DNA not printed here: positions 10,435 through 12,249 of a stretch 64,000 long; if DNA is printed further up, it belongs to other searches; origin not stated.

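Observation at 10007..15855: BlaI/BlaR1-type sensor pair (M56 peptidase fused to a TonB-C domain) heading a three-enzyme module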

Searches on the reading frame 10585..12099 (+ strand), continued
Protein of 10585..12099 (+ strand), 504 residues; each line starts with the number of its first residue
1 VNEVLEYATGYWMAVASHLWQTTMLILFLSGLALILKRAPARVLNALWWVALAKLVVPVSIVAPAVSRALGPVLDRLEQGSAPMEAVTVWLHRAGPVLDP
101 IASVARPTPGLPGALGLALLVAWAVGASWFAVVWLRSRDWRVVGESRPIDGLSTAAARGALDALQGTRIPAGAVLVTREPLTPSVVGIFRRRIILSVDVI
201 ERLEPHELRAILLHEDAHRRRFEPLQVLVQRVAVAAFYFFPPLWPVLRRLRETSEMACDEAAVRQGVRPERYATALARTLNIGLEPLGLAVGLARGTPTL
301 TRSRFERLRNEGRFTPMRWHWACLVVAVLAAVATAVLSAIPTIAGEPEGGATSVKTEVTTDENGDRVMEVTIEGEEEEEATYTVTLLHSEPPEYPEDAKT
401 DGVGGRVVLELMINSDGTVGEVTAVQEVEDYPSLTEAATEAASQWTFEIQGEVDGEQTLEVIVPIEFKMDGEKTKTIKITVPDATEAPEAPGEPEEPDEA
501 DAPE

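Call 42: search_solved_structures(query=A2, max_evalue=1, show_alignments=4)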
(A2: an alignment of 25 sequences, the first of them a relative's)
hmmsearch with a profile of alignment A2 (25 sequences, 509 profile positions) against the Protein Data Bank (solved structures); distinct sequences matched with E-value up to 1: 18.
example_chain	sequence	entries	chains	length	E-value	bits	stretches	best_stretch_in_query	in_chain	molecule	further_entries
2k9k_A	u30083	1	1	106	3.2e-09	39.4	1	379-462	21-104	TonB2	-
6fip_A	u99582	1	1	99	3.9e-09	39.1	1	377-446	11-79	Protein TonB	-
6i97_D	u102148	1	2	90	4.5e-09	38.9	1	377-445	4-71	Protein TonB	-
6sly_A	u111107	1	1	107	1.3e-08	37.4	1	359-464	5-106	Protein TonB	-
8exs_A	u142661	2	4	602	3.6e-08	35.9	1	46-339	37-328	Beta-lactam sensor/signal transducer BlaR1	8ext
5lw8_A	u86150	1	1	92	4.8e-08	35.5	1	376-464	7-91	Protein TonB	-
1u07_A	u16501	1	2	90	8.7e-08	34.7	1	381-465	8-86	TonB protein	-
1xx3_A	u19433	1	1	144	1.1e-07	34.3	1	379-465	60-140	TonB protein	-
8exp_A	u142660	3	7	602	2e-07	33.5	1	46-339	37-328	Beta-lactam sensor/signal transducer BlaR1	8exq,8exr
2gsk_B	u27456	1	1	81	2.9e-07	33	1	381-459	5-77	protein TONB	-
9ddo_F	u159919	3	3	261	3e-07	32.9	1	380-466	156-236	Protein TonB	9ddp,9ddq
2grx_C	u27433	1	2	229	3.2e-07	32.8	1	380-465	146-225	Protein tonB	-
9ddz_A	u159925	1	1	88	1.6e-06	30.5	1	384-462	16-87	Protein TonB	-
9dc4_T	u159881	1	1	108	2.8e-06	29.7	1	384-462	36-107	Protein TonB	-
8rd6_A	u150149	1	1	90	3.2e-06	29.5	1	381-465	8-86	Protein TonB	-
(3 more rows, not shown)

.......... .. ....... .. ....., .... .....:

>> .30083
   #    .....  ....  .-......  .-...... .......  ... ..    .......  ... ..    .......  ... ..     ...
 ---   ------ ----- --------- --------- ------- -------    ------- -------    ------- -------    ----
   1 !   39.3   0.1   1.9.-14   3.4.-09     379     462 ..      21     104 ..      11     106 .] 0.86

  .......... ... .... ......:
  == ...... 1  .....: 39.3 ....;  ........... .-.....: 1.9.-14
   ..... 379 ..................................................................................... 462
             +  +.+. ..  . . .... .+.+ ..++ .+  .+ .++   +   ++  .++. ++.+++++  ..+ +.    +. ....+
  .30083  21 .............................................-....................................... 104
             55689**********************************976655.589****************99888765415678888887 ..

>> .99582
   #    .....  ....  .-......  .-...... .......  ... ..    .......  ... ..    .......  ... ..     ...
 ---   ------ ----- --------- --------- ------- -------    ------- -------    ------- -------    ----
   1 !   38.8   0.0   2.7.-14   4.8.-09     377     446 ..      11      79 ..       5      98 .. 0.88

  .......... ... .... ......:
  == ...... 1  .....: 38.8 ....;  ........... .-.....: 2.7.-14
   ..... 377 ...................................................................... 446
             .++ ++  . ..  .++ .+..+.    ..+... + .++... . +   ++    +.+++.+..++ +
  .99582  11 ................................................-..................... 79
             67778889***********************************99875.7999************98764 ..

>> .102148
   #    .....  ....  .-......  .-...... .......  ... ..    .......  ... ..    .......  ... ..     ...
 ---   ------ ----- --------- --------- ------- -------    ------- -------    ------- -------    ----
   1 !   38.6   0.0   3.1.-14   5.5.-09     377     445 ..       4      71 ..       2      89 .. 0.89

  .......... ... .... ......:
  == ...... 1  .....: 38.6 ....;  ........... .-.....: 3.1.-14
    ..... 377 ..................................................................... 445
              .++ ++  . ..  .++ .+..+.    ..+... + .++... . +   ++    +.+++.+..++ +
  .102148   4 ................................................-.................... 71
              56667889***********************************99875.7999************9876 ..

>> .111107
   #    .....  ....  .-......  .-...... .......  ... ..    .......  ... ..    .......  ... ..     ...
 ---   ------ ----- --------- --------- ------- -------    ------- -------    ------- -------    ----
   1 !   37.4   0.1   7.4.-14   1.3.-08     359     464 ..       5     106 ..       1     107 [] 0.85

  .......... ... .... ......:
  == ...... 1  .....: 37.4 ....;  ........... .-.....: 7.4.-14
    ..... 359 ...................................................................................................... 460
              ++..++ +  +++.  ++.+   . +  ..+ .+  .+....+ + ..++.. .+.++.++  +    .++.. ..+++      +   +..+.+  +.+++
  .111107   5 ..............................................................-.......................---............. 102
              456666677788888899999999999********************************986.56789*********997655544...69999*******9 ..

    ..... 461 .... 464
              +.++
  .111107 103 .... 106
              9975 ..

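Call 53: predict_structure(alignment_id=A3)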
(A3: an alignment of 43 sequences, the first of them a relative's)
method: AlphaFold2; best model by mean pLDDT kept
length: 504 residues; sequences in the alignment: 43
mean_pLDDT: 81.8   pTM: 0.65
mean pLDDT of the five models: 81.8, 80.5, 79.9, 79.4, 78.0
residues with pLDDT >= 90: 255; 70-90: 145; 50-70: 55; < 50: 49
segments of 3 or more residues with pLDDT < 50: 343-354, 373-379, 476-489, 491-493, 495-504
pLDDT, mean of each block of 10 residues (from residue 1): 78 86 95 94 96 86 81 81 68 74 61 71 87 83 92 94 96 96 93 97 97 98 93 90 94 95 94 96 83 61 91 83 96 82 46 54 66 45 84 92 91 92 90 95 93 79 86 48 43 44 42
secondary structure, 60 per line:
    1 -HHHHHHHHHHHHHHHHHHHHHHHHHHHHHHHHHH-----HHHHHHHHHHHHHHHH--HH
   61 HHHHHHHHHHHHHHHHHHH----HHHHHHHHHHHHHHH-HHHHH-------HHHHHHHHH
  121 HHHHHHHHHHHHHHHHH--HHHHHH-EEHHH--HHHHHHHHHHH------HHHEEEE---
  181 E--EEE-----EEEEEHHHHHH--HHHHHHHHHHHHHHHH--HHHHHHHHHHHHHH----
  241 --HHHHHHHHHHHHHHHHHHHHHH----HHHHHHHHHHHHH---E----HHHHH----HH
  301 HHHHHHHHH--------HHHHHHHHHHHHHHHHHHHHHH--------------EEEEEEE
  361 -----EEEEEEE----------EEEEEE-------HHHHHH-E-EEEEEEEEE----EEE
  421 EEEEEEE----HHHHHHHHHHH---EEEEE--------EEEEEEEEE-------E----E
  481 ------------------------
elements in order: H2-35 H41-56 H59-79 H84-98 H100-104 H112-137 H140-145 H154-164 E174-177 E184-186 E192-196 H197-202 H205-220 H223-236 H243-264 H269-281 H290-294 H299-309 H318-339 E354-360 E366-372 E383-388 H396-401 E405-413 E418-427 H432-442 E446-450 E459-467

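Call 55: fold_search(model_id=the predicted structure, library=pdb)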
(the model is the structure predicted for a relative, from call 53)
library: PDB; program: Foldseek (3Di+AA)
matches with E <= 10: 172; with E <= 0.001: 4
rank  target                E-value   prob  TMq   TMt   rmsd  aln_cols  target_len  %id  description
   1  8ext_A                5.9e-05  1.00  0.30  0.29  18.7       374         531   12  Cryo-EM structure of S. aureus BlaR1 F284A mutant in complex with ampicillin (released 2023-01-11)
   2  8exq_A                1.6e-04  1.00  0.31  0.29  18.2       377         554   12  Cryo-EM structure of S. aureus BlaR1 with C1 symmetry (released 2023-01-11)
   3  8exp_A                1.8e-04  1.00  0.32  0.30  18.6       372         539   12  Cryo-EM structure of S. aureus BlaR1 with C2 symmetry (released 2023-01-11)
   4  8exs_A                2.1e-04  1.00  0.31  0.28  15.4       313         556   12  Cryo-EM structure of S. aureus BlaR1 F284A mutant (released 2023-01-11)
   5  6i97_D                1.1e-03  1.00  0.16  0.79   2.9        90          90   26  Structure of the ferrioxamine B transporter FoxA from Pseudomonas aeruginosa in complex with ferrioxamine B and a C-te (released 2019-08-28)
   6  8exr_A                1.5e-03  1.00  0.29  0.56   3.3       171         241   14  Cryo-EM structure of S. aureus BlaR1 TM and zinc metalloprotease domain (released 2023-01-11)
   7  6fip_MODEL_1_A        3.1e-03  1.00  0.15  0.69   3.8        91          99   24  Solution NMR structure of Pseudomonas aeruginosa TonB CTD (released 2018-08-29)
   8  9dc4_T                3.7e-03  1.00  0.16  0.87   2.2        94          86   22  Transferrin Binding Protein A in complex with transferrin binding protein B, transferrin and globular domain of TonB (released 2026-03-04)
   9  9ddz                  4.5e-03  1.00  0.15  0.77   3.0        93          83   24  Crystal Structure of Neisseria meningitidis TonB C-terminus domain (globular domain) (released 2026-03-04)
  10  1u07_B                5.2e-03  1.00  0.15  0.78   6.2        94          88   23  Crystal Structure of the 92-residue C-term. part of TonB with significant structural changes compared to shorter fragm (released 2004-11-30)
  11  8rd6_MODEL_1_A        5.8e-03  1.00  0.14  0.70   2.7        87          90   21  the C-terminal domain of TonB protein from Salmonella enterica. (released 2024-01-17)
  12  8exr_B                1.1e-02  1.00  0.31  0.50  15.2       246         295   14  Cryo-EM structure of S. aureus BlaR1 TM and zinc metalloprotease domain (released 2023-01-11)
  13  1u07_A                1.2e-02  1.00  0.15  0.77   6.2        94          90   23  Crystal Structure of the 92-residue C-term. part of TonB with significant structural changes compared to shorter fragm (released 2004-11-30)
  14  2gsk_B                2.2e-02  1.00  0.15  0.84   2.1        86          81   22  Structure of the BtuB:TonB Complex (released 2006-06-13)
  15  7zc8_A                2.3e-02  1.00  0.14  0.74   8.0        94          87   26  Crystal structure of the C-terminal domain of FusB, a TonB homologue (released 2022-08-17)
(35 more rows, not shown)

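Call 70: search_protein_families(library=pfam, proteins=[L094:6777-7175:+, L092:2005-2406:+], max_evalue=0.0001)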
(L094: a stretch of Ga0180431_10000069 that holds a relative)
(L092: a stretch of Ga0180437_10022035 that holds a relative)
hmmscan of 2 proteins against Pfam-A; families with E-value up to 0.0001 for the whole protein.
L094:6777-7175:+ (132 aa): 1 family
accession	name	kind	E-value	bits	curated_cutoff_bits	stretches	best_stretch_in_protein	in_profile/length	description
PF03544.19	TonB_C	-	1.8e-21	76.8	24.6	1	46-123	3-79/79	Gram-negative bacterial TonB protein C-terminal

L092:2005-2406:+ (133 aa): 1 family
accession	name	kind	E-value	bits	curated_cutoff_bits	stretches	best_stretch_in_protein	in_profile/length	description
PF03544.19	TonB_C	-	6.2e-23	81.5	24.6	1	47-125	2-79/79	Gram-negative bacterial TonB protein C-terminal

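Call 80: search_protein_representatives(protein=P0001)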
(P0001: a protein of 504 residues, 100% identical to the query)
Query: 504 residues. Proteins with E-value up to 0.001 (for the whole library): 46272; up to 1e-10: 4716; up to 1e-30: 171. The best 150 are listed.
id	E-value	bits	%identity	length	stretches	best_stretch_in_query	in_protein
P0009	1.3e-141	489.3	52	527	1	5-499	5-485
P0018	5.7e-129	447.6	48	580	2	5-353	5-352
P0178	1.6e-106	373.6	46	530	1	4-500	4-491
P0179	1.5e-97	343.9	40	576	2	8-481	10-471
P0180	9.3e-84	298.4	38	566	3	10-336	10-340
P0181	4.3e-82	292.9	40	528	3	116-472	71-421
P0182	5.6e-82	292.6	39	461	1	11-471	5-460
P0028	3.1e-80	286.8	40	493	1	11-476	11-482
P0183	6.4e-79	282.5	41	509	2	16-337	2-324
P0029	6.7e-78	279.1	42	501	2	11-345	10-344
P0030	1.2e-76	275.0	60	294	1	236-504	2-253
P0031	4.4e-75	269.8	37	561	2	11-473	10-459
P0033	6.2e-72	259.4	38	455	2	11-336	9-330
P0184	2.4e-68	247.6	38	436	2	15-343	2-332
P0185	9.5e-67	242.3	40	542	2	6-358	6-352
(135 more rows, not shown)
